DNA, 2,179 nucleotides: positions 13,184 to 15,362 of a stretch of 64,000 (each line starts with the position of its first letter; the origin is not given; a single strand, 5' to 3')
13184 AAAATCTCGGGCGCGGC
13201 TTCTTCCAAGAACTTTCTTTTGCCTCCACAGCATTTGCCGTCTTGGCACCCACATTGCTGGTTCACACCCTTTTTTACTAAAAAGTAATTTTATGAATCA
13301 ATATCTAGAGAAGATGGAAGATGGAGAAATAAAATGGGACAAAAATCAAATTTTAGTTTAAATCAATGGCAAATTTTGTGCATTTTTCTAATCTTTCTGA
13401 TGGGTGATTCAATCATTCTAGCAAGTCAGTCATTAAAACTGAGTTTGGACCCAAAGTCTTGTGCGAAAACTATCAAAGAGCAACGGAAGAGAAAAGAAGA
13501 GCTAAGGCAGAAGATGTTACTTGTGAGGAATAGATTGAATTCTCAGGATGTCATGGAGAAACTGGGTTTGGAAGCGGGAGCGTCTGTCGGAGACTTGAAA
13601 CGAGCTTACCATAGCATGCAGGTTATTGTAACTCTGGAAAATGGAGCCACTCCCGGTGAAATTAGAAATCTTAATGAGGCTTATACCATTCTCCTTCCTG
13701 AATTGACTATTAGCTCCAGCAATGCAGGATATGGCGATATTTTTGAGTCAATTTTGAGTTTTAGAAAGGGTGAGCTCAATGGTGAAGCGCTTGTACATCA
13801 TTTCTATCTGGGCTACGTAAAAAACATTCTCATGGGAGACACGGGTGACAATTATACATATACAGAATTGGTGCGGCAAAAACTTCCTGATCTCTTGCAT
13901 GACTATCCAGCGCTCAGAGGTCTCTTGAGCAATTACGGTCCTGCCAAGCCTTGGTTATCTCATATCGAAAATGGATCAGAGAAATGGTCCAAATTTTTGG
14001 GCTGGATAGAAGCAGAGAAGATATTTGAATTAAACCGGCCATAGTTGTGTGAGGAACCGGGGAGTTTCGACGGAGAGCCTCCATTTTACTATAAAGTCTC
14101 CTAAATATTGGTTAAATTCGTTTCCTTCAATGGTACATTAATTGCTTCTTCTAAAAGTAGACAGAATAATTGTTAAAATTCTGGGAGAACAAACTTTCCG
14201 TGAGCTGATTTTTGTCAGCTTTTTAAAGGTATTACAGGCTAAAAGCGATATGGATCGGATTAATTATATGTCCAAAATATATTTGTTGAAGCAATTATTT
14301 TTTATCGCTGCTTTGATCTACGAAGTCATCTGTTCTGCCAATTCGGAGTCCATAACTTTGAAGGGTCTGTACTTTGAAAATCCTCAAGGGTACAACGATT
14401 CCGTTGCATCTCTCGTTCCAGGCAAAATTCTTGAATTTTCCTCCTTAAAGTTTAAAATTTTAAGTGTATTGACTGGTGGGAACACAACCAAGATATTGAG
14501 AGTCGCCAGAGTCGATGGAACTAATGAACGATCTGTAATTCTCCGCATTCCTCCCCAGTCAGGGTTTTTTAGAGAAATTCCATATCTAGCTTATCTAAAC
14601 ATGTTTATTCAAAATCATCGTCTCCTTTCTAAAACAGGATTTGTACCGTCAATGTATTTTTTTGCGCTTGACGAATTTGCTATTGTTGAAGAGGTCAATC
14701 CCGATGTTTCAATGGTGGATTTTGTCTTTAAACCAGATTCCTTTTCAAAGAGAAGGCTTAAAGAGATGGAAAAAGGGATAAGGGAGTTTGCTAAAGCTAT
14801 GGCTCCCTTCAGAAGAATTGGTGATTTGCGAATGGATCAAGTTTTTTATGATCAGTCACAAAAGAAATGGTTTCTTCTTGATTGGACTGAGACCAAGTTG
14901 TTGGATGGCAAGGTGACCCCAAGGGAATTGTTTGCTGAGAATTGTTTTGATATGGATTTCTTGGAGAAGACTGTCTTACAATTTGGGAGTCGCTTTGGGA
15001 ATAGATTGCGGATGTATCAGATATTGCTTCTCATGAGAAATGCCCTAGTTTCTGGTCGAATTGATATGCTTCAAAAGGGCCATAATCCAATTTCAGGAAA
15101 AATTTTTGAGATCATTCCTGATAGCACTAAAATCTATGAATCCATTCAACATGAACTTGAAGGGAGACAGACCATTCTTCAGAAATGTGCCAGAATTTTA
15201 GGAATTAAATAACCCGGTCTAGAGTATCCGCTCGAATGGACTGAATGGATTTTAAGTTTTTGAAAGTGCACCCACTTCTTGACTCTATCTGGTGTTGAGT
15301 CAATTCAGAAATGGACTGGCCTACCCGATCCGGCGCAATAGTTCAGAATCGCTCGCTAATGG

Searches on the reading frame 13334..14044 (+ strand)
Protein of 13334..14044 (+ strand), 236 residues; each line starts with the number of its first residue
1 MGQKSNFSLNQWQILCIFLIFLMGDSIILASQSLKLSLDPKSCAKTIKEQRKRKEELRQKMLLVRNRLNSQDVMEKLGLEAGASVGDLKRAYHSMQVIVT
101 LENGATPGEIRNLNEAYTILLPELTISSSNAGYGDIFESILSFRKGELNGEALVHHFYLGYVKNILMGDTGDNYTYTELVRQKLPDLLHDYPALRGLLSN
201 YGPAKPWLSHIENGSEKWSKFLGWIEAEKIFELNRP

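Call 5: search_protein_families(library=pfam, proteins=[window:13334-14044:+], max_evalue=0.01)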
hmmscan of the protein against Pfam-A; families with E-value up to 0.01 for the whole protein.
window:13334-14044:+ (236 aa): 0 families

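Call 10: find_encoding_contigs(protein=window:13334-14044:+, flank=3000, max_places=6)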
Protein window:13334-14044:+ (236 aa): no gene with exactly this product is on record in the collection.

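Call 11: find_homologous_proteins(query=window:13334-14044:+, max_evalue=0.001)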
Query window:13334-14044:+ (236 aa): 8 proteins with E <= 0.001 among 372 candidates.
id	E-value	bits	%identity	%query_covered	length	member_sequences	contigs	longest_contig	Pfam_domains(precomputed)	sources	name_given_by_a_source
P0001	1.8e-153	526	100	100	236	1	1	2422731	-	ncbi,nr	ncbi:MAG: hypothetical protein IPJ71_00285 [Bdellovibrionales bacterium]|nr:hypothetical protein [Bd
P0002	2.1e-129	448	85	100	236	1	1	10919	-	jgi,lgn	jgi:hypothetical protein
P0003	2.9e-117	408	80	100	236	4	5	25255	-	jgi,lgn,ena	jgi:hypothetical protein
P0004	1.5e-113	396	76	100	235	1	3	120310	-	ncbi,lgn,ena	-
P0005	4.4e-111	388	74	100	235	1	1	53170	-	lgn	-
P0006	4.0e-107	375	74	100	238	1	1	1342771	-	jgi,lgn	jgi:hypothetical protein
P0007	3.5e-106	372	72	100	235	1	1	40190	-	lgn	-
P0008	3.0e-82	293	83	69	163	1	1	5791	-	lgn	-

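Call 12: find_encoding_contigs(protein=P0004, flank=10000, max_places=2)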
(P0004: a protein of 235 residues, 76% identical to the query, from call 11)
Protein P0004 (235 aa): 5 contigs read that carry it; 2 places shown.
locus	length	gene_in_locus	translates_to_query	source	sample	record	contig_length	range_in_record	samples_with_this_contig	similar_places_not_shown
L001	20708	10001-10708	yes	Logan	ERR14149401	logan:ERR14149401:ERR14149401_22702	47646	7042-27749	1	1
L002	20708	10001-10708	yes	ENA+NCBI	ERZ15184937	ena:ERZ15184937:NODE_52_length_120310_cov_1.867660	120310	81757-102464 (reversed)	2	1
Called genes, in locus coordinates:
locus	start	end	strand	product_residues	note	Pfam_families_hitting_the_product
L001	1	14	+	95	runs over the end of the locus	PF00076:RRM_1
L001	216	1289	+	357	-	PF00582:Usp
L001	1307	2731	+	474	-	PF00753:Lactamase_B, PF12706:Lactamase_B_2 (weak), PF16661:Lactamase_B_6, PF10996:Beta-Casp, PF07521:RMMBL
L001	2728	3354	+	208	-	PF13521:AAA_28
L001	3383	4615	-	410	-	PF03372:Exo_endo_phos (weak), PF19580:Exo_endo_phos_3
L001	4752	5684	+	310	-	-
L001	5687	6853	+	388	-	PF26514:DUF8173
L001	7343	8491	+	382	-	PF13424:TPR_12 (faint), PF13428:TPR_14 (faint), PF13432:TPR_16 (faint)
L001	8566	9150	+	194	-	PF16036:Chalcone_3, PF16035:Chalcone_2 (faint)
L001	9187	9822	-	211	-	-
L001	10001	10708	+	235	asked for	-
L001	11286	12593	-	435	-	-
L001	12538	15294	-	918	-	-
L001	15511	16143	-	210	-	PF00163:Ribosomal_S4, PF01479:S4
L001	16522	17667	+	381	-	-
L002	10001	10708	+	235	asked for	-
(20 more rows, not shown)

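Call 13: find_encoding_contigs(protein=P0006, flank=10000, max_places=2)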
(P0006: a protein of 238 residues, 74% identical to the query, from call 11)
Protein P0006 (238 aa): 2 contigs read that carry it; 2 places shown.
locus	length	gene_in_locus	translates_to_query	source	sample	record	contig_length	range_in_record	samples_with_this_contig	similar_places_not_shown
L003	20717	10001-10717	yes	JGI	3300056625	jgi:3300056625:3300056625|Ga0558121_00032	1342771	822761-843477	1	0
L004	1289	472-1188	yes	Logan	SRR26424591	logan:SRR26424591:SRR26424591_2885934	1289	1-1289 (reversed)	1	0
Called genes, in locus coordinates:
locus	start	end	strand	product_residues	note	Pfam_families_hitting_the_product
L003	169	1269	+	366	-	PF00582:Usp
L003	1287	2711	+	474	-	PF00753:Lactamase_B, PF12706:Lactamase_B_2 (weak), PF16661:Lactamase_B_6, PF10996:Beta-Casp, PF07521:RMMBL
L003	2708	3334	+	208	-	PF13521:AAA_28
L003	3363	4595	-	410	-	PF19580:Exo_endo_phos_3, PF03372:Exo_endo_phos (weak)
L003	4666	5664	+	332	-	-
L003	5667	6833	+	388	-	PF26514:DUF8173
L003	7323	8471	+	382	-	PF00515:TPR_1 (faint), PF13424:TPR_12 (faint), PF13428:TPR_14 (faint), PF13432:TPR_16 (faint), PF14559:TPR_19 (faint), PF07719:TPR_2 (faint)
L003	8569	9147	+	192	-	PF16036:Chalcone_3, PF16035:Chalcone_2 (faint)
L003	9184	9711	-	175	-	-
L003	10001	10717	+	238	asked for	-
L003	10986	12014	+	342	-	-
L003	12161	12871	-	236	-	-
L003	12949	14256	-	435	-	-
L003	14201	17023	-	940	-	-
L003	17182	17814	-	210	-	PF00163:Ribosomal_S4, PF01479:S4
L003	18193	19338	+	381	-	-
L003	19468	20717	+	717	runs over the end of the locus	PF00672:HAMP, PF02518:HATPase_c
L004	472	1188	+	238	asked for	-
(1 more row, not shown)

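Call 14: find_encoding_contigs(protein=P0003, flank=10000, max_places=2)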
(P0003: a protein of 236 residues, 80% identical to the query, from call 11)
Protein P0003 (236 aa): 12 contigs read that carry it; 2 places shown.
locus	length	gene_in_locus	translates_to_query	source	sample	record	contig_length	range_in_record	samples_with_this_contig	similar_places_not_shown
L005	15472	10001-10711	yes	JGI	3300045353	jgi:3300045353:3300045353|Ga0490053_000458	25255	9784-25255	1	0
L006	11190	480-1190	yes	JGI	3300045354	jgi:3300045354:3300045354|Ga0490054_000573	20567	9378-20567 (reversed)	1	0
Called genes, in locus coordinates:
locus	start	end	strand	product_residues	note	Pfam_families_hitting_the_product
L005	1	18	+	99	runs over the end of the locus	PF00076:RRM_1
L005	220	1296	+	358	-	PF00582:Usp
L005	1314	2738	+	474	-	PF00753:Lactamase_B, PF12706:Lactamase_B_2 (weak), PF16661:Lactamase_B_6, PF10996:Beta-Casp, PF07521:RMMBL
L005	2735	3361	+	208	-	PF13521:AAA_28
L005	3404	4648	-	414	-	PF19580:Exo_endo_phos_3, PF03372:Exo_endo_phos (weak)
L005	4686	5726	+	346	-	-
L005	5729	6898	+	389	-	PF26514:DUF8173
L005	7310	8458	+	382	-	PF13428:TPR_14 (faint), PF13432:TPR_16 (faint), PF14559:TPR_19 (faint)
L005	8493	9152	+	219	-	PF16036:Chalcone_3, PF16035:Chalcone_2 (faint)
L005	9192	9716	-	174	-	-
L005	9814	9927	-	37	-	-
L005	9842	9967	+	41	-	-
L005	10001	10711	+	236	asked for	-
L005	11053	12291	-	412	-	-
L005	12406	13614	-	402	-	-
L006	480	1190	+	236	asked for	-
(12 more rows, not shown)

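Call 15: find_encoding_contigs(protein=P0002, flank=10000, max_places=1)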
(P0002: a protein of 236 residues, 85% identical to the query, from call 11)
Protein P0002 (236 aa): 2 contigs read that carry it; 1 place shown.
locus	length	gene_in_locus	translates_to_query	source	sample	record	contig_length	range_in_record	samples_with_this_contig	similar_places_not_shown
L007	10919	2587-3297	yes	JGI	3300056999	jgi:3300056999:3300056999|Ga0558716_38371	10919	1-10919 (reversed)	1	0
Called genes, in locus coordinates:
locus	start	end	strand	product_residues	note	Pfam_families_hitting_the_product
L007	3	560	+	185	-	?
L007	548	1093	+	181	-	-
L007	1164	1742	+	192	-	PF16036:Chalcone_3, PF16035:Chalcone_2 (faint)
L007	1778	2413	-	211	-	-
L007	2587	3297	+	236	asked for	-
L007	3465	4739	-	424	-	-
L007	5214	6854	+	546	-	-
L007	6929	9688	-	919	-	-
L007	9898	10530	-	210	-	PF00163:Ribosomal_S4, PF01479:S4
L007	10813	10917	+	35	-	?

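Call 16: find_encoding_contigs(protein=P0005, flank=10000, max_places=1)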
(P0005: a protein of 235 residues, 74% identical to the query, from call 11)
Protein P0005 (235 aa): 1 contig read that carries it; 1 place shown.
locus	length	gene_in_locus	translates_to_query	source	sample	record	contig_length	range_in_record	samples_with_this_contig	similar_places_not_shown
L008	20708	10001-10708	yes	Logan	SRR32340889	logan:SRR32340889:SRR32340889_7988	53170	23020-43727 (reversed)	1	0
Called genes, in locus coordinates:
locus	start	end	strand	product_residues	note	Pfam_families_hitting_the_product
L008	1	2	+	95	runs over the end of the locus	PF00076:RRM_1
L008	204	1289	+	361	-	PF00582:Usp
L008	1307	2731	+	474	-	PF00753:Lactamase_B, PF12706:Lactamase_B_2 (weak), PF16661:Lactamase_B_6, PF10996:Beta-Casp, PF07521:RMMBL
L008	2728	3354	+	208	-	PF13521:AAA_28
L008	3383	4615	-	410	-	PF03372:Exo_endo_phos (weak), PF19580:Exo_endo_phos_3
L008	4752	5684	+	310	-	-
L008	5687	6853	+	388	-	PF26514:DUF8173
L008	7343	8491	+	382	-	PF13424:TPR_12 (faint), PF13428:TPR_14 (faint), PF13432:TPR_16 (faint)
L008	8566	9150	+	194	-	PF16036:Chalcone_3, PF16035:Chalcone_2 (faint)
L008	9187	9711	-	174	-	-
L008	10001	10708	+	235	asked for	-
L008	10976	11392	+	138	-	-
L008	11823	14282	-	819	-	-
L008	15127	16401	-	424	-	-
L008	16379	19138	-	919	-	-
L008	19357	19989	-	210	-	PF00163:Ribosomal_S4, PF01479:S4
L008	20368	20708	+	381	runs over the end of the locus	-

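Call 17: find_encoding_contigs(protein=P0007, flank=10000, max_places=1)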
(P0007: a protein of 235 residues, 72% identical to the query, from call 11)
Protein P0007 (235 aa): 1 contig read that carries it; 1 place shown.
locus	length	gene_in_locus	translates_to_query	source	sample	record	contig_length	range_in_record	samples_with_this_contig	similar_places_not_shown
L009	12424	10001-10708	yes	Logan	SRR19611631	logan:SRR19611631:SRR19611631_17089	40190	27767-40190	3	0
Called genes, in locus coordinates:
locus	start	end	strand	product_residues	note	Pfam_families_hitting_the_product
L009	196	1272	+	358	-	PF00582:Usp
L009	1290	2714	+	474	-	PF00753:Lactamase_B, PF12706:Lactamase_B_2 (weak), PF16661:Lactamase_B_6, PF10996:Beta-Casp, PF07521:RMMBL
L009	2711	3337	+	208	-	PF13521:AAA_28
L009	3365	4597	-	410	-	PF19580:Exo_endo_phos_3 (weak), PF03372:Exo_endo_phos (weak), PF19580:Exo_endo_phos_3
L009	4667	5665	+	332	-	-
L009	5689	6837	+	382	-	PF26514:DUF8173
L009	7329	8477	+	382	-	PF13428:TPR_14 (faint), PF13432:TPR_16 (faint), PF14559:TPR_19 (faint)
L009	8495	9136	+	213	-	PF16036:Chalcone_3, PF16035:Chalcone_2 (faint)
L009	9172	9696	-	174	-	-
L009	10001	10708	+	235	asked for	-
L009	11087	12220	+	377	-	-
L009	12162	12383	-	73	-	-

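Call 78: search_protein_families(library=pfam, proteins=[window:13334-14044:+, L007:3465-4739:-, L003:10986-12014:+, L008:11823-14282:-, L007:5214-6854:+], max_evalue=1)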
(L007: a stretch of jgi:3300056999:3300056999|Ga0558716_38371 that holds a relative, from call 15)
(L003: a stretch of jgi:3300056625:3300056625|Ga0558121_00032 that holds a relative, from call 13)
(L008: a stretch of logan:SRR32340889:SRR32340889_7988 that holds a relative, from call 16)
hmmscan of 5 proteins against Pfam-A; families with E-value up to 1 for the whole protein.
window:13334-14044:+ (236 aa): 1 family
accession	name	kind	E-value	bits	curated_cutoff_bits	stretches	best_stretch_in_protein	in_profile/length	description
PF07702.18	UTRA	-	0.19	12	23.8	1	56-109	5-58/141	UTRA domain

L007:3465-4739:- (424 aa): 0 families

L003:10986-12014:+ (342 aa): 0 families

L008:11823-14282:- (819 aa): 1 family
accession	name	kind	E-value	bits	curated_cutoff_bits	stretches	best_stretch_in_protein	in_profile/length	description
PF25496.1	URGCP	-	0.23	11.2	27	1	575-635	54-113/299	Up-regulator of cell proliferation-like domain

L007:5214-6854:+ (546 aa): 0 families

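Call 84: search_solved_structures(query=window:13334-14044:+, max_evalue=5, show_alignments=2)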
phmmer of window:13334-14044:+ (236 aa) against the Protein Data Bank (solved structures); distinct sequences matched with E-value up to 5: 6.
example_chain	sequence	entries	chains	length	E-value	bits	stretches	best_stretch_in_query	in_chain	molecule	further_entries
8b38_A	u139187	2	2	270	0.057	15.9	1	155-215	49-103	Structural polyprotein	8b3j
2ys8_A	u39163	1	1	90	0.062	15.8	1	63-109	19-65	Rab-related GTP-binding protein RabJ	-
9r2r_A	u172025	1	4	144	0.37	13.3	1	111-164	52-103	M7r1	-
2ctp_A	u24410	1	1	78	0.52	12.8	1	70-120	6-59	DnaJ homolog subfamily B member 12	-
3wfo_A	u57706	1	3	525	0.69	12.4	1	37-98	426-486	Poly A polymerase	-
1hdj_A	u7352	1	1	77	1.1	11.8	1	71-120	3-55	HUMAN HSP40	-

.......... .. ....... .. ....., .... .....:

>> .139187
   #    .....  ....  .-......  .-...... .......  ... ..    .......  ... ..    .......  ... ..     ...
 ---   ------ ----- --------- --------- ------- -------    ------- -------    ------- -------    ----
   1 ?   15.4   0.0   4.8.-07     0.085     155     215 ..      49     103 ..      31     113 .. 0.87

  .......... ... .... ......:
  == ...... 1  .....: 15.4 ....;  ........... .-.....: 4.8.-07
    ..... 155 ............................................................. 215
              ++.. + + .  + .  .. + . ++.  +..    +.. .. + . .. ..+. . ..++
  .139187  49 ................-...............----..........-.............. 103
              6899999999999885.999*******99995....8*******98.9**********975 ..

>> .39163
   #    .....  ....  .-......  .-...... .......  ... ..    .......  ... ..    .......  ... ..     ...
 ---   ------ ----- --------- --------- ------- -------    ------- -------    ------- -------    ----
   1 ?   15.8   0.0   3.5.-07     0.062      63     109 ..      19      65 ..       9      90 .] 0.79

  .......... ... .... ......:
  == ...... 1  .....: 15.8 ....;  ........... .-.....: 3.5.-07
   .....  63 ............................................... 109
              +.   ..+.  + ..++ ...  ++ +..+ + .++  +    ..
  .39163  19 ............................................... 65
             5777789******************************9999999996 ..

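Call 89: predict_structure(alignment_id=A5)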
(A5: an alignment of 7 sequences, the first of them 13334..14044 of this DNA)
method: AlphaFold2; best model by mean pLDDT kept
length: 236 residues; sequences in the alignment: 7
mean_pLDDT: 43.9   pTM: 0.28
mean pLDDT of the five models: 43.9, 42.8, 40.1, 38.0, 37.7
residues with pLDDT >= 90: 0; 70-90: 0; 50-70: 74; < 50: 162
segments of 3 or more residues with pLDDT < 50: 1-13, 21-51, 53-89, 97-100, 118-177, 230-236
pLDDT, mean of each block of 10 residues (from residue 1): 35 46 37 28 38 46 39 31 44 50 53 50 36 38 39 44 40 46 57 54 58 54 54 32
secondary structure, 60 per line:
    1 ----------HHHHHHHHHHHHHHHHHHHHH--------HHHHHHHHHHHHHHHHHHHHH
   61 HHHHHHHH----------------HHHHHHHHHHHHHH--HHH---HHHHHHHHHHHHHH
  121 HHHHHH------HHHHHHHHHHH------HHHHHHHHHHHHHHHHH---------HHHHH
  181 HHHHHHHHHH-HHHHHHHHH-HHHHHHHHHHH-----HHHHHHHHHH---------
elements in order: H11-31 H40-68 H85-98 H107-126 H133-143 H150-166 H176-190 H192-200 H202-212 H218-227

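Call 94: search_protein_families(library=padloc, proteins=[window:13334-14044:+, L003:10986-12014:+, L007:3465-4739:-, L008:11823-14282:-], max_evalue=0.01)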
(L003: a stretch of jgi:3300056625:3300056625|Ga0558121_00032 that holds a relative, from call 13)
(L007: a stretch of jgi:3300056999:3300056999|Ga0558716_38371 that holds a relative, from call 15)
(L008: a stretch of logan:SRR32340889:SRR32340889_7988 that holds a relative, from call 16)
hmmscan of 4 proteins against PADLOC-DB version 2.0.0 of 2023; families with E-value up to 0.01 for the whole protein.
window:13334-14044:+ (236 aa): 0 families

L003:10986-12014:+ (342 aa): 0 families

L007:3465-4739:- (424 aa): 1 family
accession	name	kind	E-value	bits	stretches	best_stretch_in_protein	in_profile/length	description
PDLC00918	Cas10c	-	0.0031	13.3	1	49-127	841-922/953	Cas10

L008:11823-14282:- (819 aa): 0 families

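Call 95: search_protein_families(library=ncbifam, proteins=[window:13334-14044:+, L003:10986-12014:+, L007:3465-4739:-], max_evalue=0.01)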
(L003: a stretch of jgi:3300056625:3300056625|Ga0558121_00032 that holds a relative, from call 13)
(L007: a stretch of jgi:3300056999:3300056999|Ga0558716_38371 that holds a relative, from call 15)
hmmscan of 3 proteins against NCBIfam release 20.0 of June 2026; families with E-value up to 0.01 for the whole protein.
window:13334-14044:+ (236 aa): 0 families

L003:10986-12014:+ (342 aa): 0 families

L007:3465-4739:- (424 aa): 0 families

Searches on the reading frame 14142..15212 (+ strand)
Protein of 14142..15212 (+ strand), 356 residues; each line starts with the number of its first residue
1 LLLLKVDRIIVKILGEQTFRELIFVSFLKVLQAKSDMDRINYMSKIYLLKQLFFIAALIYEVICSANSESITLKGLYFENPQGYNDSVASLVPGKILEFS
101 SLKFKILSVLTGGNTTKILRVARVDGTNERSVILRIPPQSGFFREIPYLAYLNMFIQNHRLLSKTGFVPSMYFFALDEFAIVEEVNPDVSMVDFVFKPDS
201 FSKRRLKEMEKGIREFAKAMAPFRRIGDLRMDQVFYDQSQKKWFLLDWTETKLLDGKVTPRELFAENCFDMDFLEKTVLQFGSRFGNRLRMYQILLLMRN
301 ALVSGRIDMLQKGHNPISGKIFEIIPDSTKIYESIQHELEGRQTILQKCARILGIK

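Call 5: search_protein_families(library=pfam, proteins=[window:14142-15212:+], max_evalue=0.01)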
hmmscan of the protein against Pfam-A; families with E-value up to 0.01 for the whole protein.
window:14142-15212:+ (356 aa): 0 families

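Call 78: search_protein_families(library=pfam, proteins=[window:14250-15212:+], max_evalue=1)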
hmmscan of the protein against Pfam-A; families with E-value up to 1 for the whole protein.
window:14250-15212:+ (320 aa): 1 family
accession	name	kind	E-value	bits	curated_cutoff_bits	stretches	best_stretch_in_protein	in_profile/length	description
PF03753.18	HHV6-IE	-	0.21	9.5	25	1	147-210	262-325/1078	Human herpesvirus 6 immediate early protein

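Call 88: find_homologous_proteins(query=window:14250-15212:+, max_evalue=0.001)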
Query window:14250-15212:+ (320 aa): 1 proteins with E <= 0.001 among 894 candidates.
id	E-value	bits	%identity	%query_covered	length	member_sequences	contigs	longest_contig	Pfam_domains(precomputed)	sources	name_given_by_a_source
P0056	5.2e-201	684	100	96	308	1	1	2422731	-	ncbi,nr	ncbi:MAG: hypothetical protein IPJ71_00290 [Bdellovibrionales bacterium]|nr:hypothetical protein [Bd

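Call 94: search_protein_families(library=padloc, proteins=[window:14250-15212:+], max_evalue=0.01)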
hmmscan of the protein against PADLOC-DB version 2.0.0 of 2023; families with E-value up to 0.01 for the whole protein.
window:14250-15212:+ (320 aa): 0 families

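Call 95: search_protein_families(library=ncbifam, proteins=[window:14250-15212:+], max_evalue=0.01)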
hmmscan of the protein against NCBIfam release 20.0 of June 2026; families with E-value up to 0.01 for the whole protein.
window:14250-15212:+ (320 aa): 0 families
